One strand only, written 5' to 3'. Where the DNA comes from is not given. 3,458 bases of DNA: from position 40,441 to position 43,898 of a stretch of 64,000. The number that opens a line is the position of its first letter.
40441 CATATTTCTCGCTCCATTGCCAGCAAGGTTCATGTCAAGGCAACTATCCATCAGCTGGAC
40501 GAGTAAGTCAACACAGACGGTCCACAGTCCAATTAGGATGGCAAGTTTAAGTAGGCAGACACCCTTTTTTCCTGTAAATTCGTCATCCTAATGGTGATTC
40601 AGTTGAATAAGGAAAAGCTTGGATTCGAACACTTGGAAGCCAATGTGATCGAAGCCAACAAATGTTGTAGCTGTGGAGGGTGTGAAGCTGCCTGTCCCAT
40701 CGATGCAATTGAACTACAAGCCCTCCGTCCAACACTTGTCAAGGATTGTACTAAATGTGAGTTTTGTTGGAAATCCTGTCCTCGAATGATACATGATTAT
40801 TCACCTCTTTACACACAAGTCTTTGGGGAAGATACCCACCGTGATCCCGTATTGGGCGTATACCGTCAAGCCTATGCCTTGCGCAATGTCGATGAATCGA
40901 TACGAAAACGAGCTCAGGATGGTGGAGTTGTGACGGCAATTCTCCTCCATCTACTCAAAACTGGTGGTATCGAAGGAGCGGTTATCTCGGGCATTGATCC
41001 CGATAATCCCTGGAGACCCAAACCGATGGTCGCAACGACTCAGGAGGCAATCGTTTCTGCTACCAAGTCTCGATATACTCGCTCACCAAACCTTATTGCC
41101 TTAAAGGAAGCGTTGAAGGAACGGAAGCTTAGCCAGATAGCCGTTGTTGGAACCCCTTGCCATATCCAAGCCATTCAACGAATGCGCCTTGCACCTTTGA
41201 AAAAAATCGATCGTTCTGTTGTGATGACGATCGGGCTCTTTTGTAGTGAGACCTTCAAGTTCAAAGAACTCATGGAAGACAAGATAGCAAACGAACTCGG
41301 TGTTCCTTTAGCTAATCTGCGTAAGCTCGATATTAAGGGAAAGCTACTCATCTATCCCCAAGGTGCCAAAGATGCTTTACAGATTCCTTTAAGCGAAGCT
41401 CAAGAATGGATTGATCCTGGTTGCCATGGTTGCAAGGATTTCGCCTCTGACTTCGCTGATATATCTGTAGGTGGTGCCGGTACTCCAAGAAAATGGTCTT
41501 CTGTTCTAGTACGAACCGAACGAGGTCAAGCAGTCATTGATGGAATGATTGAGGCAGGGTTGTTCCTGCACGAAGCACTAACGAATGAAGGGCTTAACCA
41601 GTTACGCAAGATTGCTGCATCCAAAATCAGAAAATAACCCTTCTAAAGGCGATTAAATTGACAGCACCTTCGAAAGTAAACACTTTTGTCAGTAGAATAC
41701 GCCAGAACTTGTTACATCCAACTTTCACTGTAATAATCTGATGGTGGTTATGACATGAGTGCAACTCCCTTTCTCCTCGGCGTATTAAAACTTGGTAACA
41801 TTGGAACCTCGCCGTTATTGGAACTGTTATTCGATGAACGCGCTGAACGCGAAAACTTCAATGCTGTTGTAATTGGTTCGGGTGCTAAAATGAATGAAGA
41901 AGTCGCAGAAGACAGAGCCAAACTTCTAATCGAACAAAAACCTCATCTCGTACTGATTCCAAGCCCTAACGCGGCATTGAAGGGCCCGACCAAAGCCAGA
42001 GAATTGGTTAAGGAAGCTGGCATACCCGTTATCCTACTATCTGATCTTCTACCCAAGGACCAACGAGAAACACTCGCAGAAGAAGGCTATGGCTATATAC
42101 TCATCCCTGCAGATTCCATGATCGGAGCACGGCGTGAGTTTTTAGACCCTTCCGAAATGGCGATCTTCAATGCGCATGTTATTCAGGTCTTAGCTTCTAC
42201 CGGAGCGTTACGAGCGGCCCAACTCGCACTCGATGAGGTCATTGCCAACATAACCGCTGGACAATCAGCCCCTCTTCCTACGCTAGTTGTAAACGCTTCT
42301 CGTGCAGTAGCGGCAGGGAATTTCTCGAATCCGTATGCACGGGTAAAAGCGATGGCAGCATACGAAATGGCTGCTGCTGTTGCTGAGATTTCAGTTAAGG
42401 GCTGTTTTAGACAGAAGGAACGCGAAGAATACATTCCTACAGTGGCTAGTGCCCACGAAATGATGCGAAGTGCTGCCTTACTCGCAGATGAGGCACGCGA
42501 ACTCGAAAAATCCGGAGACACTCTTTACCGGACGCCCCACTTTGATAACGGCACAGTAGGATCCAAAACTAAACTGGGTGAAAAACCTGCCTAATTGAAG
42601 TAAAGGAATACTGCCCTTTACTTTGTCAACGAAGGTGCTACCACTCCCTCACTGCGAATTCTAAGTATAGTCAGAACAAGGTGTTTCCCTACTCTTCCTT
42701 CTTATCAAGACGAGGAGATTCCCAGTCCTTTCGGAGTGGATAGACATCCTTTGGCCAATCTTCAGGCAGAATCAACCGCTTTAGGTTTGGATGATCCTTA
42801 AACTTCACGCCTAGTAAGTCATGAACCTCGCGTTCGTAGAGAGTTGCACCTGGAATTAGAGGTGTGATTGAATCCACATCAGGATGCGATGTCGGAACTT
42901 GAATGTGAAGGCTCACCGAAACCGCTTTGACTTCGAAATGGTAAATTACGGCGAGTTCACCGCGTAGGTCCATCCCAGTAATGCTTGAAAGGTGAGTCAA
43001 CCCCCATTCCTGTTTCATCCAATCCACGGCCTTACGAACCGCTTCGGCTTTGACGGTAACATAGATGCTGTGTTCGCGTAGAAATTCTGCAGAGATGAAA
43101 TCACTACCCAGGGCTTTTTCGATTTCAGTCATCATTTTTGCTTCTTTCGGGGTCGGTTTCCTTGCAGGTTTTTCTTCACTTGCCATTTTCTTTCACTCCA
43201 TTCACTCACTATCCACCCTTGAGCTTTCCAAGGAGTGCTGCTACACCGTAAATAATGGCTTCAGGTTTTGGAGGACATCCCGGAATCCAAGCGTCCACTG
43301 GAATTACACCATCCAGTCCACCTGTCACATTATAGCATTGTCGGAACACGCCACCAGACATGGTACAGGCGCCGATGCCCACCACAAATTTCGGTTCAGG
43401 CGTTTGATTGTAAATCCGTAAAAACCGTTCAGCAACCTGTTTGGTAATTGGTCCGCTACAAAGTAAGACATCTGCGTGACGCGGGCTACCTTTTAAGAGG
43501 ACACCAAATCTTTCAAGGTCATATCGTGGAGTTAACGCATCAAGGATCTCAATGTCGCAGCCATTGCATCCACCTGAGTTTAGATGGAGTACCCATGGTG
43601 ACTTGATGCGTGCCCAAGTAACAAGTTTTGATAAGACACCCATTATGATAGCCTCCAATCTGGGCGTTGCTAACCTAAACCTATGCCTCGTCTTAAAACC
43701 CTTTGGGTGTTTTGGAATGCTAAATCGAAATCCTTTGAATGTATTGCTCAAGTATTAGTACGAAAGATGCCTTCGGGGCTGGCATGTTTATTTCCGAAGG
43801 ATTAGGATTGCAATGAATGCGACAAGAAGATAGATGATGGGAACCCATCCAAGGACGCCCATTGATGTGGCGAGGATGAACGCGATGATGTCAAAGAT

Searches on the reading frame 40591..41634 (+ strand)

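Call 50: search_protein_families(library=pfam, proteins=[window:40591-41634:+], max_evalue=0.001)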
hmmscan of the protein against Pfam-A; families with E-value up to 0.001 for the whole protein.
window:40591-41634:+ (348 aa): 6 families
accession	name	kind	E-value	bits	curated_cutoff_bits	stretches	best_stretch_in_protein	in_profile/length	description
PF04432.18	FrhB_FdhB_C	-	1.2e-37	129.6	23.3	1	182-330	3-147/150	Coenzyme F420 hydrogenase/dehydrogenase, beta subunit C terminus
PF04422.18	FrhB_FdhB_N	-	1.9e-23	82.8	22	1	95-172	2-78/78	Coenzyme F420 hydrogenase/dehydrogenase, beta subunit N-term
PF13534.11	Fer4_17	-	5.2e-07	30.6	22.2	0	16-37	38-58/61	4Fe-4S dicluster domain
PF14697.11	Fer4_21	-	1.5e-05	25.5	35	1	19-64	2-52/59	4Fe-4S dicluster domain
PF13183.11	Fer4_8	-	5.1e-05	24.2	27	0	50-74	2-17/68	4Fe-4S dicluster domain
PF13237.11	Fer4_10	-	0.00075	19.8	25.5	0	19-64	3-53/53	4Fe-4S dicluster domain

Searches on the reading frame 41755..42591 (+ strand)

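Call 50: search_protein_families(library=pfam, proteins=[window:41755-42591:+], max_evalue=0.001)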
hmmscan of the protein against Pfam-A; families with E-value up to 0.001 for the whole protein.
window:41755-42591:+ (279 aa): 1 family
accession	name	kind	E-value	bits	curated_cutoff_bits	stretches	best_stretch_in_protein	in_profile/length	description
PF01993.23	MTD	-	1.1e-112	376.4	25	1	8-278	3-273/274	methylene-5,6,7,8-tetrahydromethanopterin dehydrogenase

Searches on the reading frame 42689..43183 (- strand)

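Call 50: search_protein_families(library=pfam, proteins=[window:42689-43183:-], max_evalue=0.001)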
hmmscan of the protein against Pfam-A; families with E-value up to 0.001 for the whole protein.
window:42689-43183:- (164 aa): 1 family
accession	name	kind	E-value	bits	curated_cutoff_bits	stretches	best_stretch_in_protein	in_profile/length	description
PF00329.25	Complex1_30kDa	-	1e-31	110.5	22.5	1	42-155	1-119/124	Respiratory-chain NADH dehydrogenase, 30 Kd subunit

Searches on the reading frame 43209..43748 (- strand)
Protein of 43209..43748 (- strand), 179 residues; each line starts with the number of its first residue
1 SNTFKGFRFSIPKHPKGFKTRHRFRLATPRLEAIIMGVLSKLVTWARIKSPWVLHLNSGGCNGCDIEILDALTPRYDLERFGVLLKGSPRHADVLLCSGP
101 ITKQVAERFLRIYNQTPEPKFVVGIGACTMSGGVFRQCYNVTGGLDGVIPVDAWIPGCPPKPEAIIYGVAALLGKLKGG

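Call 50: search_protein_families(library=pfam, proteins=[window:43209-43748:-], max_evalue=0.001)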
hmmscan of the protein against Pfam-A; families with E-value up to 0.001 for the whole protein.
window:43209-43748:- (179 aa): 1 family
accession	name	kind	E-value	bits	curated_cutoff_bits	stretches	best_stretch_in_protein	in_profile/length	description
PF01058.29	Oxidored_q6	-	2.2e-30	105.5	27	1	61-172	1-128/128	NADH ubiquinone oxidoreductase, 20 Kd subunit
